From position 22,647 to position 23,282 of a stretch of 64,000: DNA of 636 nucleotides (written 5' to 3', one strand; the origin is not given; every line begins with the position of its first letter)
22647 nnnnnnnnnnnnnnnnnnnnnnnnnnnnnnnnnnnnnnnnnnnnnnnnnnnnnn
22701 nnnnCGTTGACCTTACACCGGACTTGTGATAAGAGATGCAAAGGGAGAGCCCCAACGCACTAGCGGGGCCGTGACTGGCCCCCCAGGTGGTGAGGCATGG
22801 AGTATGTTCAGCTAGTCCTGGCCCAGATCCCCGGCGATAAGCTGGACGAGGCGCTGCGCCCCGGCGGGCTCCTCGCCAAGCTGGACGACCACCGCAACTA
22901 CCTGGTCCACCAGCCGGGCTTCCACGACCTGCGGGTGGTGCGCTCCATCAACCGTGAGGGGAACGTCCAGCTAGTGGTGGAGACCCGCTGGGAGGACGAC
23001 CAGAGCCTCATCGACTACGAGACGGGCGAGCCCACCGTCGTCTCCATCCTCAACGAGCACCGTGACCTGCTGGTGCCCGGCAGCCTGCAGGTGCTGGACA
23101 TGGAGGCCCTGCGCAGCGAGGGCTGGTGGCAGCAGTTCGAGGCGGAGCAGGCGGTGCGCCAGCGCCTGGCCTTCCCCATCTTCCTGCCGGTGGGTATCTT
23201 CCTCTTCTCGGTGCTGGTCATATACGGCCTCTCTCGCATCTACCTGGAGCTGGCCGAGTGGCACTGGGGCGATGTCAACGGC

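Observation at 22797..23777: Membrane-anchored blue-copper (auracyanin-like) domain fused to an ABM domain, next to an aa3 oxidase whose subunit II lacks a cytochrome c domain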

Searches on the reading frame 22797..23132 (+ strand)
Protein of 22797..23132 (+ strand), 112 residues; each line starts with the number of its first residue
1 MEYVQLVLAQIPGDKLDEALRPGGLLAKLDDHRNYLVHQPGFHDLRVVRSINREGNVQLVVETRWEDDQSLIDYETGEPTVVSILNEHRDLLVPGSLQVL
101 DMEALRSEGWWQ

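Call 28: search_solved_structures(query=A3, max_evalue=10, show_alignments=3)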
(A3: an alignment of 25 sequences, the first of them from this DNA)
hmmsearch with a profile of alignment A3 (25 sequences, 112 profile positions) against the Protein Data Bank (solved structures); distinct sequences matched with E-value up to 10: 64 (the best 60 are shown).
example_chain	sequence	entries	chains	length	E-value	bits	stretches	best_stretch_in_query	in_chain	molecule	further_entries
2ril_A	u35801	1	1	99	0.018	18.2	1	23-71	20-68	Antibiotic biosynthesis monooxygenase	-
4fnh_A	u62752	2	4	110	0.022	17.9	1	33-75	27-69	Heme-degrading monooxygenase isdI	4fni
1tz0_A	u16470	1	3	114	0.029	17.5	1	35-81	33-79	hypothetical protein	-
1sqe_A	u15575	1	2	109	0.092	15.9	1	33-72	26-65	hypothetical protein PG130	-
2zdp_A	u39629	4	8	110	0.093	15.9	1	33-72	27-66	Heme-degrading monooxygenase isdI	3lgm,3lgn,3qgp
4gyu_A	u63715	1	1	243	0.18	14.9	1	28-89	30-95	Beta-lactamase NDM-1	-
7ct2_A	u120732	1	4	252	0.25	14.5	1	28-87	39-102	Metallo beta lactamase NDM-1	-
5wih_A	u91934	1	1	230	0.27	14.4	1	28-86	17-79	Metallo-beta-lactamase NDM-12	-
3s0z_A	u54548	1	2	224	0.27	14.4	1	28-86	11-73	Metallo-beta-lactamase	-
6tt8_A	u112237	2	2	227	0.27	14.3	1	28-86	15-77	Metallo beta lactamase NDM-1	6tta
4tzb_A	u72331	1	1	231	0.28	14.3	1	28-86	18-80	Metallo-beta-lactamase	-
6ttc_A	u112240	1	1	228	0.28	14.3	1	28-86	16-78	Metallo beta lactamase NDM-1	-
5wig_A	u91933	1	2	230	0.28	14.3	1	28-86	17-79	NDM-4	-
6c89_A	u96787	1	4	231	0.28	14.3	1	28-86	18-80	Beta-lactamase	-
8sko_A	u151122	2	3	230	0.28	14.3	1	28-86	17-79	Metallo-beta-lactamase type 2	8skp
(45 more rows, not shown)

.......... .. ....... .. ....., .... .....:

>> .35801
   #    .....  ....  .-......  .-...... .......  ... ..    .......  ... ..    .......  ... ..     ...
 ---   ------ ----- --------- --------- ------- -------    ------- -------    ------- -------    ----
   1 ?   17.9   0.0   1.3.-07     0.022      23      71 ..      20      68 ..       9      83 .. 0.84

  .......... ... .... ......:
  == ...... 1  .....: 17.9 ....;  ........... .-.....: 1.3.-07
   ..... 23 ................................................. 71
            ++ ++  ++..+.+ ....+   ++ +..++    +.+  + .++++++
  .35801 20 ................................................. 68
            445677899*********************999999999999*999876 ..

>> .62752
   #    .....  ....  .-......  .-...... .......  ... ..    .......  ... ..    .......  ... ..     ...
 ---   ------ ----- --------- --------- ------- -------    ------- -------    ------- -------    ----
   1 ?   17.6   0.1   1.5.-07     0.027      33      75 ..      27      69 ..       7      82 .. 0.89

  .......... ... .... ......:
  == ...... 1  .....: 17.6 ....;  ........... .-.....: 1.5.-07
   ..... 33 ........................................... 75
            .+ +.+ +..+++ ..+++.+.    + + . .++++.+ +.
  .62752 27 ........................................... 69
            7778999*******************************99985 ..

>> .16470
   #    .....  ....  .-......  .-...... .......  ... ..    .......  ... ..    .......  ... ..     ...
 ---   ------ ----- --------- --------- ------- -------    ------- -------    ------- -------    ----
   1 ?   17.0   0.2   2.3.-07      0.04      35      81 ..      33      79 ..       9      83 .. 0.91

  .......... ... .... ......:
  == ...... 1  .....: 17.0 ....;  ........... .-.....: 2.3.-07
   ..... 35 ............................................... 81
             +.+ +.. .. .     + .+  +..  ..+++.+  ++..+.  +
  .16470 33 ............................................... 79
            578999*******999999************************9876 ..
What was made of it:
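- Closest known: ABM / dimeric alpha-beta-barrel family. Same: The conserved Trp lies at the end of beta3 (call 28).
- Trp65 aligns with the conserved Trp66 of IsdI (call 28).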

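Call 33: predict_structure(alignment_id=A3)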
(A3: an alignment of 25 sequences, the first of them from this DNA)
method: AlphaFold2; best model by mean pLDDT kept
length: 112 residues; sequences in the alignment: 25
mean_pLDDT: 92.0   pTM: 0.82
mean pLDDT of the five models: 92.0, 91.9, 90.9, 90.6, 90.5
residues with pLDDT >= 90: 98; 70-90: 5; 50-70: 4; < 50: 5
segments of 3 or more residues with pLDDT < 50: 109-112
pLDDT, mean of each block of 10 residues (from residue 1): 94 97 97 97 97 97 96 95 98 96 60 38
secondary structure, 60 per line:
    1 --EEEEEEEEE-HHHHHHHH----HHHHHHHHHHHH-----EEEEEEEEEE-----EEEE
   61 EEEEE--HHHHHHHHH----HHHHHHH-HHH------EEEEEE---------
elements in order: E3-11 H13-20 H25-36 E42-51 E57-65 H68-76 H81-87 E98-103

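Call 43: search_protein_representatives(alignment_id=A3)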
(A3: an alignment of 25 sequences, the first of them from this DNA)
Query: 25 sequences, 112 profile positions. Proteins with E-value up to 0.001 (for the whole library): 67; up to 1e-10: 54; up to 1e-30: 17. The best 67 are listed.
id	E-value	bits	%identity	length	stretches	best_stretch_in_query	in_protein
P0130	2.2e-52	191.9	-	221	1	1-110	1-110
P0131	5.7e-52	190.5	-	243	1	1-111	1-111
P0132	1.6e-51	189.1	-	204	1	1-111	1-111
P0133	4.7e-51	187.6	-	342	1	1-111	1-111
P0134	5.4e-51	187.4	-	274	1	1-110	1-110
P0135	4.1e-50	184.6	-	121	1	1-111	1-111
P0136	7.5e-49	180.5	-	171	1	1-110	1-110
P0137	1.5e-47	176.3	-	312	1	1-109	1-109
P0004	4.9e-47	174.6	-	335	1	1-111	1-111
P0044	6.2e-47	174.3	-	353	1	1-111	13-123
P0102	9.7e-46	170.4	-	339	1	1-110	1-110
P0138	9.9e-46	170.4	-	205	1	1-108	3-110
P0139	4.5e-40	152.2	-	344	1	1-111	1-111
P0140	5.9e-38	145.4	-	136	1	1-106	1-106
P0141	2.1e-37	143.6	-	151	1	1-111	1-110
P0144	1.6e-30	121.4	-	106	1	1-105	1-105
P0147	8.6e-27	109.4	-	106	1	1-105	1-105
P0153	1.5e-23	99.0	-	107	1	1-105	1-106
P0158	4.1e-20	87.9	-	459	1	1-110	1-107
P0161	2.3e-16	75.9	-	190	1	2-105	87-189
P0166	1.9e-15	72.9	-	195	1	3-102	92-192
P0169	7.7e-15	70.9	-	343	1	4-109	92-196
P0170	7.8e-15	70.9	-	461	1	3-108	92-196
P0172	1.7e-14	69.9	-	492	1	3-109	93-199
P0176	1.8e-12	63.3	-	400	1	5-109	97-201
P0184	1.7e-08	50.5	-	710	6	44-80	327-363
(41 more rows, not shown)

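Call 45: find_encoding_contigs(protein=P0170, flank=8000, max_places=3)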
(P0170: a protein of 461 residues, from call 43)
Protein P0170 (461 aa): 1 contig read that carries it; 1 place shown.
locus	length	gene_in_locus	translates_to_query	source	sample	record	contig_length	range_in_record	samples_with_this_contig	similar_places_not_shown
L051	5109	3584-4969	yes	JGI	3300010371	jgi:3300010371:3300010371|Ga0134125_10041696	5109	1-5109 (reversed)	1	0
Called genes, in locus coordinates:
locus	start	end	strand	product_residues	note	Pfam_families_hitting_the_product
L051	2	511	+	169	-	?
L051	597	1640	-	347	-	PF09678:Caa3_CtaG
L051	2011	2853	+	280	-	PF02790:COX2_TM, PF00116:COX2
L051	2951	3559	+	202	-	PF00510:COX3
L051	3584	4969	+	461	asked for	PF13473:Cupredoxin_1, PF07732:Cu-oxidase_3 (faint), PF04151:PPC (weak), PF13473:Cupredoxin_1, PF00127:Copper-bind (weak)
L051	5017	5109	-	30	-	?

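Call 47: find_encoding_contigs(protein=P0172, flank=10000, max_places=3)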
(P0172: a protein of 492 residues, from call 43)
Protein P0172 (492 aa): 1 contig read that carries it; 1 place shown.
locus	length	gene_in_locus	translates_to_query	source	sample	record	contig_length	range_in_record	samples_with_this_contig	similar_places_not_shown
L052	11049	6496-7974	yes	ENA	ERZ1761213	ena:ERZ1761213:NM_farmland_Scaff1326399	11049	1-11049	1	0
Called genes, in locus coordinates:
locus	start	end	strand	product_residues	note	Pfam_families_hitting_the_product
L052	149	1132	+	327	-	PF01551:Peptidase_M23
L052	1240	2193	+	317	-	PF02628:COX15-CtaA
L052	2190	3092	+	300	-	PF01040:UbiA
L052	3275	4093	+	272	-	PF02790:COX2_TM, PF00116:COX2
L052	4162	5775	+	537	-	PF00115:COX1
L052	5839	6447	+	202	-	PF00510:COX3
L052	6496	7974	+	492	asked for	PF00127:Copper-bind (faint), PF13473:Cupredoxin_1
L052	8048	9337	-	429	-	PF02515:CoA_transf_3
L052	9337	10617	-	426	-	PF02515:CoA_transf_3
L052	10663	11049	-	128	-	?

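Call 48: find_encoding_contigs(protein=P0169, flank=10000, max_places=3)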
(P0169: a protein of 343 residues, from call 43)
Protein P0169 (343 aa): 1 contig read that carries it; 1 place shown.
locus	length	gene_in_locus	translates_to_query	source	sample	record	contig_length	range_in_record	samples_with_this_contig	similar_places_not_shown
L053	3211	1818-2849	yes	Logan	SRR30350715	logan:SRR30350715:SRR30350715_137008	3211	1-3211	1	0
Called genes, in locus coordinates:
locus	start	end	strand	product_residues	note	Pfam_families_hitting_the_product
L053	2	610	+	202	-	?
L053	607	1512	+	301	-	PF01040:UbiA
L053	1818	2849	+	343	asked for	PF13473:Cupredoxin_1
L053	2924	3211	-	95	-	?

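Call 49: search_protein_families(library=pfam, proteins=[P0172, P0170, P0169, P0176, P0158, P0144], max_evalue=1)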
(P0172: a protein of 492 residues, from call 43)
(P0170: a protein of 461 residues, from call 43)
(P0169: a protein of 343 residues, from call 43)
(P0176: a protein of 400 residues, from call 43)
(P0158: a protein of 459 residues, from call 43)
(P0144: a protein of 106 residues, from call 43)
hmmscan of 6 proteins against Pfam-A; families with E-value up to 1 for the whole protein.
P0172 (492 aa): 4 families
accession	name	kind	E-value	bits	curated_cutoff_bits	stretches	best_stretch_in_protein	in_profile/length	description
PF13473.12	Cupredoxin_1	-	3.6e-16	59.5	27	2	389-491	23-104/104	Cupredoxin-like domain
PF00127.26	Copper-bind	-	1.7e-10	41.7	21.2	2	261-360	10-99/99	Copper binding proteins, plastocyanin/azurin family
PF07331.16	TctB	-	0.01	16.5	29.1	1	19-64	26-78/137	Tripartite tricarboxylate transporter TctB family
PF23509.1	MSMEG_3727_PQQ-assoc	-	0.048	13.5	27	0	373-421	31-79/152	MSMEG_3727, PQQ-associated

P0170 (461 aa): 19 families
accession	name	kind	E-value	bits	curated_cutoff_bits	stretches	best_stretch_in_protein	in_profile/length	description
PF13473.12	Cupredoxin_1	-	1.6e-27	96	27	2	246-347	15-104/104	Cupredoxin-like domain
PF00127.26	Copper-bind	-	8.8e-13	49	21.2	2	379-460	17-98/99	Copper binding proteins, plastocyanin/azurin family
PF04151.21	PPC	-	1.3e-11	45.6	25.9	2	264-332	3-66/70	Bacterial pre-peptidase C-terminal domain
PF07732.21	Cu-oxidase_3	-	4.2e-06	27.3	21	1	369-458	17-109/119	Multicopper oxidase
PF07731.20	Cu-oxidase_2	-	7.1e-05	23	20.4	1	265-346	32-132/137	Multicopper oxidase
PF23509.1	MSMEG_3727_PQQ-assoc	-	0.0009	19.1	27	1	259-336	52-120/152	MSMEG_3727, PQQ-associated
PF01545.26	Cation_efflux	-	0.0025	18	26.6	1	190-237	48-94/198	Cation efflux family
PF17481.7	Phage_sheath_domII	-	0.0066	17.3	31.4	1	355-442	25-82/98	Phage tail sheath protein beta-sandwich domain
PF10670.15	DUF4198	-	0.0076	16.8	34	0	297-335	172-206/209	Domain of unknown function (DUF4198)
PF00630.25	Filamin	-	0.0096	17.2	26.9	0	344-411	24-74/93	Filamin/ABP280 repeat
PF13567.11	DUF4131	-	0.054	13.6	31.6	1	22-73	5-54/165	Domain of unknown function (DUF4131)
PF11611.13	DUF4352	-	0.059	14.1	25.9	0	249-295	9-59/122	Domain of unknown function (DUF4352)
PF07705.17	CARDB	-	0.061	14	22.7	0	256-287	6-34/101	CARDB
PF01888.22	CbiD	-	0.13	12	25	0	239-298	4-62/254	CbiD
PF22681.2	Lmo2446-like_N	-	0.16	12.6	29.7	0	377-401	32-56/72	Lmo2446-like, N-terminal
PF06525.17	SoxE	-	0.18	11.8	21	0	269-304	42-77/149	Sulfocyanin (SoxE) domain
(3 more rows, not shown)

P0169 (343 aa): 8 families
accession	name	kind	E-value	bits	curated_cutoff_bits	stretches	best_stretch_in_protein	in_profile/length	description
PF13473.12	Cupredoxin_1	-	4.5e-12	46.3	27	1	245-342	17-104/104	Cupredoxin-like domain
PF00127.26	Copper-bind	-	4.6e-05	24.2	21.2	1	259-343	13-99/99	Copper binding proteins, plastocyanin/azurin family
PF04151.21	PPC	-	0.035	15.4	25.9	1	264-325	6-64/70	Bacterial pre-peptidase C-terminal domain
PF07732.21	Cu-oxidase_3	-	0.066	13.7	21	1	251-338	15-107/119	Multicopper oxidase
PF09925.14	DUF2157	-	0.071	13.2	32.4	1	16-75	29-88/146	Predicted membrane protein (DUF2157)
PF07332.16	Phage_holin_3_6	-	0.081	13.4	28.4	0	174-228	9-62/116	Putative Actinobacterial Holin-X, holin superfamily III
PF03600.22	CitMHS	-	0.098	12.2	31.9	1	209-242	282-314/336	Citrate transporter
PF09990.14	DUF2231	-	0.77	10.3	26.4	1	24-80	11-70/139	Predicted membrane protein (DUF2231)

P0176 (400 aa): 6 families
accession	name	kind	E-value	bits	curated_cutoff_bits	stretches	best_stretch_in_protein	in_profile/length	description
PF13473.12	Cupredoxin_1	-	1.5e-06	28.6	27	1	258-362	23-104/104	Cupredoxin-like domain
PF00127.26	Copper-bind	-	2.5e-05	25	21.2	1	260-362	7-98/99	Copper binding proteins, plastocyanin/azurin family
PF13567.11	DUF4131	-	0.031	14.4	31.6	1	25-94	4-68/165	Domain of unknown function (DUF4131)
PF13464.11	RodZ_C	-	0.081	13.3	23.9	1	168-215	4-51/72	RodZ C-terminal domain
PF14316.11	DUF4381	-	0.17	12.6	27.2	0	17-45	5-37/145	Domain of unknown function (DUF4381)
PF07332.16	Phage_holin_3_6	-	0.41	11.2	28.4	0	29-79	46-96/116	Putative Actinobacterial Holin-X, holin superfamily III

P0158 (459 aa): 10 families
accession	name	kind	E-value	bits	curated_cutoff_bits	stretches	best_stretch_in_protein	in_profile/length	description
PF13473.12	Cupredoxin_1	-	2e-17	63.5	27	2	373-458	34-104/104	Cupredoxin-like domain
PF00127.26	Copper-bind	-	4e-10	40.4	21.2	2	375-459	18-99/99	Copper binding proteins, plastocyanin/azurin family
PF04151.21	PPC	-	0.00071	20.8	25.9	0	241-307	6-64/70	Bacterial pre-peptidase C-terminal domain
PF03992.22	ABM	-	0.018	15.7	23.1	1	17-71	13-66/78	Antibiotic biosynthesis monooxygenase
PF09925.14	DUF2157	-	0.037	14.2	32.4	1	100-192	15-113/146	Predicted membrane protein (DUF2157)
PF22058.2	X25_BaPul_like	-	0.052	14.1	27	0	431-444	36-49/87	Pullulanase X25 domain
PF06016.17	Reovirus_L2_8th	-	0.079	13.6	27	0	297-309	52-64/66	Reovirus core-spike protein lambda-2 (L2), C-terminal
PF20608.4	Phage_tube_C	-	0.12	13.2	24.1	0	245-282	33-71/82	Phage tail tube protein C-terminal domain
PF07731.20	Cu-oxidase_2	-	0.13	12.5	20.4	0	237-320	30-129/137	Multicopper oxidase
PF01569.27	PAP2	-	0.29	11.3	27.2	1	122-171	78-127/130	PAP2 superfamily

P0144 (106 aa): 3 families
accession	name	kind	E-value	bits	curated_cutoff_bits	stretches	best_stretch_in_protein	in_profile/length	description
PF03992.22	ABM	-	1.8e-05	25.3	23.1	1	24-77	17-69/78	Antibiotic biosynthesis monooxygenase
PF07876.18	Dabb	-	0.00023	22.2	25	1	5-102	3-94/96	Stress responsive A/B Barrel Domain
PF17927.7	Ins134_P3_kin_N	-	0.074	13.9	21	1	44-81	32-71/80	Inositol 1,3,4-trisphosphate 5/6-kinase pre-ATP-grasp domain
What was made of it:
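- On ABM family (Pfam PF03992) / Dabb fold: A stand-alone homologue, P0144, passes at 25.3 bits (call 49).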

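Call 50: find_encoding_contigs(protein=P0144, flank=8000, max_places=3)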
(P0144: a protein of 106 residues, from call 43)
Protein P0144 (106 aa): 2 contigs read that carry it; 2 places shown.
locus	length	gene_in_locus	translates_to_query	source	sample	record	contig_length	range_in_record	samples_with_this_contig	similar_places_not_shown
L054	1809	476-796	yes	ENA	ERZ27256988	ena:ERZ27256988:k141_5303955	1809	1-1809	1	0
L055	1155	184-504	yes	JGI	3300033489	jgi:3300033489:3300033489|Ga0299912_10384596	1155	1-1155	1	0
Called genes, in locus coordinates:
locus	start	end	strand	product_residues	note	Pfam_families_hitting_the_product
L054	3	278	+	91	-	?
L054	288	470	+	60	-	-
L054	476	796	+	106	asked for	PF03992:ABM (faint)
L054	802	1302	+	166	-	-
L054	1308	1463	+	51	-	-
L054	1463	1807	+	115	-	?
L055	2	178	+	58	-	?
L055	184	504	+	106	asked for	PF03992:ABM (faint)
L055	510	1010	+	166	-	-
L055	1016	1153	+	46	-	?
